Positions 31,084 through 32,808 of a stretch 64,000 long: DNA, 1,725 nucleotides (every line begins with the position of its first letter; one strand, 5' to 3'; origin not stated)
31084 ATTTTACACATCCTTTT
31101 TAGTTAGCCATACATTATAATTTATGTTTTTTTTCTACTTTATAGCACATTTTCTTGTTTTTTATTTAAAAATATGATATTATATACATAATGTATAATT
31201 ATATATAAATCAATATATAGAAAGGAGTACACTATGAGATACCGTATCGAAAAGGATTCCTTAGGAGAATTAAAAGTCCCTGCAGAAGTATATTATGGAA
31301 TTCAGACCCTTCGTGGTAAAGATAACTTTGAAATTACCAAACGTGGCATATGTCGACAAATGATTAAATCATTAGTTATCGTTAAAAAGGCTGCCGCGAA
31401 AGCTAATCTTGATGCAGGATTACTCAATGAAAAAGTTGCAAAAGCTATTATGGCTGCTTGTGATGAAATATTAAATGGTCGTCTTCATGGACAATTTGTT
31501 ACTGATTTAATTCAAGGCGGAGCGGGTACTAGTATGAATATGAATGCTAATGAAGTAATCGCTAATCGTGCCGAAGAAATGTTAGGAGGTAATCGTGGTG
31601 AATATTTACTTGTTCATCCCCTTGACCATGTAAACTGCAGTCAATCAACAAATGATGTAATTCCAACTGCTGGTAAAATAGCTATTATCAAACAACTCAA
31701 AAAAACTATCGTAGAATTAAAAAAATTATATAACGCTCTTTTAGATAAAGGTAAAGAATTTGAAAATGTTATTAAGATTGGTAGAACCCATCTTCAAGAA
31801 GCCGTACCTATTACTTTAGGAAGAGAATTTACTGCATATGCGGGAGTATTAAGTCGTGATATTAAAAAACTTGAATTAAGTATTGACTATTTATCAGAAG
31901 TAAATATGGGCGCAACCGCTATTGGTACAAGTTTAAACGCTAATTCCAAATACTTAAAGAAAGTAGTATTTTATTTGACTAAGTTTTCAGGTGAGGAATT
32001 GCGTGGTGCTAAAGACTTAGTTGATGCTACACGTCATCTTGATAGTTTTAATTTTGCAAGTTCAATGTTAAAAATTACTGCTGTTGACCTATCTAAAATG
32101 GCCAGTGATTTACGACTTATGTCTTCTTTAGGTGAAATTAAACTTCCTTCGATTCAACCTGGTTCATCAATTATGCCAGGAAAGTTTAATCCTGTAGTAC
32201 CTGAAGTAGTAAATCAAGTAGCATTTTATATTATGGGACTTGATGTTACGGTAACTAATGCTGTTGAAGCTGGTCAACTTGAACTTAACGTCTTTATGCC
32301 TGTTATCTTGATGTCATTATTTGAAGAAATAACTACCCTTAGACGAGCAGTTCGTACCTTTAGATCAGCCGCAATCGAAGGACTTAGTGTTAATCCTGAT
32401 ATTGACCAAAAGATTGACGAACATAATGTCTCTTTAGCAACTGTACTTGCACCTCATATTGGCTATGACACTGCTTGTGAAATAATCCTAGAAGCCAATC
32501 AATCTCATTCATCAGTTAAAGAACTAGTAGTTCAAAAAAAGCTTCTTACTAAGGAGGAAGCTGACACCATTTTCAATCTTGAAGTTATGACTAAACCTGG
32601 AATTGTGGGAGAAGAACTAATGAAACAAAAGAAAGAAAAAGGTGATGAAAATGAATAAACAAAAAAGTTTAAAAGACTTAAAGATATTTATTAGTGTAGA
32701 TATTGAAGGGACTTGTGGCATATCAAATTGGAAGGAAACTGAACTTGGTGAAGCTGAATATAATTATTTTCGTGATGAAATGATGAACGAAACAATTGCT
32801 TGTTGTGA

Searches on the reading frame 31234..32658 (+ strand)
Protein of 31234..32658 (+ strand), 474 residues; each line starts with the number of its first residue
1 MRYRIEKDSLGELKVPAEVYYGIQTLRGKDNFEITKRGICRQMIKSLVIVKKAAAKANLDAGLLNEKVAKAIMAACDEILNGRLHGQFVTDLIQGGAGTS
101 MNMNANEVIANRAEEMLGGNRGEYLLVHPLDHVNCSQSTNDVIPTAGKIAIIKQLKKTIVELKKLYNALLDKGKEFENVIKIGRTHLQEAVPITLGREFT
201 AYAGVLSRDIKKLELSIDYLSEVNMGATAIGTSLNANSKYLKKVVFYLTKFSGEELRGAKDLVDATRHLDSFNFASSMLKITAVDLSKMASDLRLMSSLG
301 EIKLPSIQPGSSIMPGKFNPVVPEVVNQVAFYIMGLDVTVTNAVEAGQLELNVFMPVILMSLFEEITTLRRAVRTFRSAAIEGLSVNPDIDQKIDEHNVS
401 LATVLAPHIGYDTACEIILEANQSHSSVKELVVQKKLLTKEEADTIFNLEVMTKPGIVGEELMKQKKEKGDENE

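Call 14: search_protein_families(library=pfam, proteins=[window:31234-32658:+])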
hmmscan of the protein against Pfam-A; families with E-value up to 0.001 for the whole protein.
window:31234-32658:+ (474 aa): 2 families
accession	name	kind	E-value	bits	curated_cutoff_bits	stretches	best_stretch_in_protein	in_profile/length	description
PF00206.25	Lyase_1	-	2e-83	280.9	27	1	11-335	1-312/312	Lyase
PF10415.14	FumaraseC_C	-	1.1e-16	61.4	32.5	1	401-454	1-54/54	Fumarase C C-terminus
